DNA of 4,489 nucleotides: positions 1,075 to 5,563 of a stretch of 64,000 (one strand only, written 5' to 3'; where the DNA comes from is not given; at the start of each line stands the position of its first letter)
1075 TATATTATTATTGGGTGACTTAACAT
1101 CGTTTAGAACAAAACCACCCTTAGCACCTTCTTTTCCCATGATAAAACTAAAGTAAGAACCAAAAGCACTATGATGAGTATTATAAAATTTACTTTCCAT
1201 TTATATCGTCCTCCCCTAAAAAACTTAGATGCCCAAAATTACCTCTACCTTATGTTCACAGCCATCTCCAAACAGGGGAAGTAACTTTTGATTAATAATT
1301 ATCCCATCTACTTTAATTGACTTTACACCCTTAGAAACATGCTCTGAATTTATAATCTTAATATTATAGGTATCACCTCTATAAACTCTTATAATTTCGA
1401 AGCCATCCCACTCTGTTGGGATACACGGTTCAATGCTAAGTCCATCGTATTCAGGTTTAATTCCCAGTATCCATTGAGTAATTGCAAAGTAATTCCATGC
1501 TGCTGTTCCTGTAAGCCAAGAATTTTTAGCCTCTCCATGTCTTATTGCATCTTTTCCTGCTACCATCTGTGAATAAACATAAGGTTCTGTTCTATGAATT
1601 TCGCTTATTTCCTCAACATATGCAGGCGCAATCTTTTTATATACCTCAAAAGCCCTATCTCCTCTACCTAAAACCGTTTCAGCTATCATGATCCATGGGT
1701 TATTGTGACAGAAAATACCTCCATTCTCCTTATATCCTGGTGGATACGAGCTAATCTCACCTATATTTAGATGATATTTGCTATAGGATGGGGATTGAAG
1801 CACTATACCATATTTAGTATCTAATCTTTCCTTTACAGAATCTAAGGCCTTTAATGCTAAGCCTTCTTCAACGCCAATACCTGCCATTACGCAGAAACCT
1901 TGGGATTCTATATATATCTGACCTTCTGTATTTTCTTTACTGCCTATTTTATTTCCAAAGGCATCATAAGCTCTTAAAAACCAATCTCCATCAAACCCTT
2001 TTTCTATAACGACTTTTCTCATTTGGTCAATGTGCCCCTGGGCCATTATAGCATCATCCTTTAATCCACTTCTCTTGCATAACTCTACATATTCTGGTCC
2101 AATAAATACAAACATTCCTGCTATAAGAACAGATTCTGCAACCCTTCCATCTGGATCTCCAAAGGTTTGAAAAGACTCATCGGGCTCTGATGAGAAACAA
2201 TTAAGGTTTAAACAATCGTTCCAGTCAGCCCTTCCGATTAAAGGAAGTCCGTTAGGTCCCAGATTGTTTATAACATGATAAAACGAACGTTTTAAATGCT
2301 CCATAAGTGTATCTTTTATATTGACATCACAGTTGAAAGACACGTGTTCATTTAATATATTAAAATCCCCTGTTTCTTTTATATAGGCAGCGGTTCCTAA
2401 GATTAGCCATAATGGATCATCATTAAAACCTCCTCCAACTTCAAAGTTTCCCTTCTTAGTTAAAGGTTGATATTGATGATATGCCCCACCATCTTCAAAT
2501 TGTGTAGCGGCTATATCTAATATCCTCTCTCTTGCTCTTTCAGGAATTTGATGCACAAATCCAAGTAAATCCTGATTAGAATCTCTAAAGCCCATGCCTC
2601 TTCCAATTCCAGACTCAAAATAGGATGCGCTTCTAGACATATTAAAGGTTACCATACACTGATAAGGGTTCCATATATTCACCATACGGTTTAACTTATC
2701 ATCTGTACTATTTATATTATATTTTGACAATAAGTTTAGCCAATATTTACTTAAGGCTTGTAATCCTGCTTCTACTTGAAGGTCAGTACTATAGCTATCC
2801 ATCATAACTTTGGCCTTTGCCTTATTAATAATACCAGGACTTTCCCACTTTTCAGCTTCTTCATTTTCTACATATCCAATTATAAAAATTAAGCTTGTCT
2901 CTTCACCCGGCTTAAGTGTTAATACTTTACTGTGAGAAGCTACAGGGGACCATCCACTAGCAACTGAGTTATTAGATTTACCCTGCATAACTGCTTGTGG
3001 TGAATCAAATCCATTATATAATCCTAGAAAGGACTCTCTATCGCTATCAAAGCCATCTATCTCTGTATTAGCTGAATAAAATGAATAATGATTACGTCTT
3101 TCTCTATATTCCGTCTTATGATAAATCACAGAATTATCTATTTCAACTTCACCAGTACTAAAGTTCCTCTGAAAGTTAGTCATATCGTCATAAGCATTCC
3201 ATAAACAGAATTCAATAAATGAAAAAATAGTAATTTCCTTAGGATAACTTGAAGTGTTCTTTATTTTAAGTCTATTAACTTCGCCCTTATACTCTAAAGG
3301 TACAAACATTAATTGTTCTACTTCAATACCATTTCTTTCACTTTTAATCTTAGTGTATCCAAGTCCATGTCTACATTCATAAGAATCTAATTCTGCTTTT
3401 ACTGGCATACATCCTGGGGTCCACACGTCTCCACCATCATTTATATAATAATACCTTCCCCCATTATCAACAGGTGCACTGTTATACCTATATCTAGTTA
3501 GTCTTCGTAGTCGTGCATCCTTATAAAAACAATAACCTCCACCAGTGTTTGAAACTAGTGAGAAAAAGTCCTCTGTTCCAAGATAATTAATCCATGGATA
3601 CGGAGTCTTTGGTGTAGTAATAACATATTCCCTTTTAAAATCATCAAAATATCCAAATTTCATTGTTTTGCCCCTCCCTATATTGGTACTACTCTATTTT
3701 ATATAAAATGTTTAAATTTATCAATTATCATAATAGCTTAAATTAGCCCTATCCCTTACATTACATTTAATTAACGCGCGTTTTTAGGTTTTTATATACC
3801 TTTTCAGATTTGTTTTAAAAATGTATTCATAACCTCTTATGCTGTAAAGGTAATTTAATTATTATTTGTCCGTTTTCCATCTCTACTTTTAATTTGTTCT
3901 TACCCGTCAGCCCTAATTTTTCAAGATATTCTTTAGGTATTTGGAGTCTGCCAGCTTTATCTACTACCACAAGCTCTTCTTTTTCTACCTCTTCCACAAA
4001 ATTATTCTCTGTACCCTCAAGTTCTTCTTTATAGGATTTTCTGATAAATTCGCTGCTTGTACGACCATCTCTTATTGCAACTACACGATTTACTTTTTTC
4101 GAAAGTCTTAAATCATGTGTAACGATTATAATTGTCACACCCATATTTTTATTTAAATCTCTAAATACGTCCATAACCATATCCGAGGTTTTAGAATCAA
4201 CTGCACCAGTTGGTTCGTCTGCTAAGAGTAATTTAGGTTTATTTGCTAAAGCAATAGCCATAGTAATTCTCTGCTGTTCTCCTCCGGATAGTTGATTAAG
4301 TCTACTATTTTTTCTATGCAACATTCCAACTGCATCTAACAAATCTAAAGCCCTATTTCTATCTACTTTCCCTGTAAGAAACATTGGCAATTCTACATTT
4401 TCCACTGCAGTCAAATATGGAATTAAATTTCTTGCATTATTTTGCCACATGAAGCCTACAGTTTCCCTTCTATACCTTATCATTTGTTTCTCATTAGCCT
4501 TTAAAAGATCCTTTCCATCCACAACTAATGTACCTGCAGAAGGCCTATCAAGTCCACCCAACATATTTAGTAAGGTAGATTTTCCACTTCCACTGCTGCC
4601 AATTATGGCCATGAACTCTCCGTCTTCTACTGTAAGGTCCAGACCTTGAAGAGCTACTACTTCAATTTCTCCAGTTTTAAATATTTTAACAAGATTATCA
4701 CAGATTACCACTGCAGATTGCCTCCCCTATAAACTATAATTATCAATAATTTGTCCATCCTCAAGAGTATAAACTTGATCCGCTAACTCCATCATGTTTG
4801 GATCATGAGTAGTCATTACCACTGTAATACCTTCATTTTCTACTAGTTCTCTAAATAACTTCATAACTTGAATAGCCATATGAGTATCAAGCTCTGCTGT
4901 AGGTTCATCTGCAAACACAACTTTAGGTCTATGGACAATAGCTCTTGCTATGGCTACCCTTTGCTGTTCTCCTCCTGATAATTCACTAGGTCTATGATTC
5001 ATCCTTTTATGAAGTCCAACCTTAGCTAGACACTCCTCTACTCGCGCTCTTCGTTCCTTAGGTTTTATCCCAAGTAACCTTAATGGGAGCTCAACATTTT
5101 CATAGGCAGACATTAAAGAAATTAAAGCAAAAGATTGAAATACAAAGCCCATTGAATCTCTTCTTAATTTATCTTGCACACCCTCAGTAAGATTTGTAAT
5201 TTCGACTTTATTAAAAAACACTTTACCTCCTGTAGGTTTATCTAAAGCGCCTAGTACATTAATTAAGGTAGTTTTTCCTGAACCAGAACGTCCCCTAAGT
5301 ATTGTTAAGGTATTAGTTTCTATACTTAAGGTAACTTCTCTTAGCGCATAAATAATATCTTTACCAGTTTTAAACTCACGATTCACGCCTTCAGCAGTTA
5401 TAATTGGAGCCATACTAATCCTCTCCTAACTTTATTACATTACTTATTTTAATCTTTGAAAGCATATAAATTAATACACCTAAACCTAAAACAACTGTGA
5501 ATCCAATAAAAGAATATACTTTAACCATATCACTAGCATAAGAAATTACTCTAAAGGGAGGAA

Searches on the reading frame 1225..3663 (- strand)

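Call 85: search_protein_families(library=pfam, proteins=[window:1225-3663:-], max_evalue=1e-8)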
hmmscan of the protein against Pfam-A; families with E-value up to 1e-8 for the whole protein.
window:1225-3663:- (812 aa): 2 families
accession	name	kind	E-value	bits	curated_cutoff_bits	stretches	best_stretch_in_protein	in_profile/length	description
PF17167.11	Glyco_hydro_94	-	8.7e-169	562.1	27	1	307-734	1-420/420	Glycosyl hydrolase 94 superfamily, catalytic domain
PF06165.18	GH94_b-supersand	-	7.2e-87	291.4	23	1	21-263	1-251/251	Glycosyl hydrolase 94, supersandwich domain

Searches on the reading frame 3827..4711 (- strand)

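Call 85: search_protein_families(library=pfam, proteins=[window:3827-4711:-], max_evalue=1e-8)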
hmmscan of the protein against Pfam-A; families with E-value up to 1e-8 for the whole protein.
window:3827-4711:- (294 aa): 1 family
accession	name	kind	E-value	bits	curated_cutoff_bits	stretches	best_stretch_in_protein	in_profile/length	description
PF00005.33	ABC_tran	-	2.9e-33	115.8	25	1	21-168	1-136/137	ABC transporter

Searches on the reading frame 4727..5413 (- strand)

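Call 85: search_protein_families(library=pfam, proteins=[window:4727-5413:-], max_evalue=1e-8)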
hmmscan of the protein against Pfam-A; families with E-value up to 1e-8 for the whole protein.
window:4727-5413:- (228 aa): 2 families
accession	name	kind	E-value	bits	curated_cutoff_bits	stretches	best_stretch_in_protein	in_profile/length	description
PF00005.33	ABC_tran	-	2e-31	109.9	25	1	24-173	1-137/137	ABC transporter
PF13304.12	AAA_21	-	3.8e-09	37.5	27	0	141-209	234-304/304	AAA domain, putative AbiEii toxin, Type IV TA system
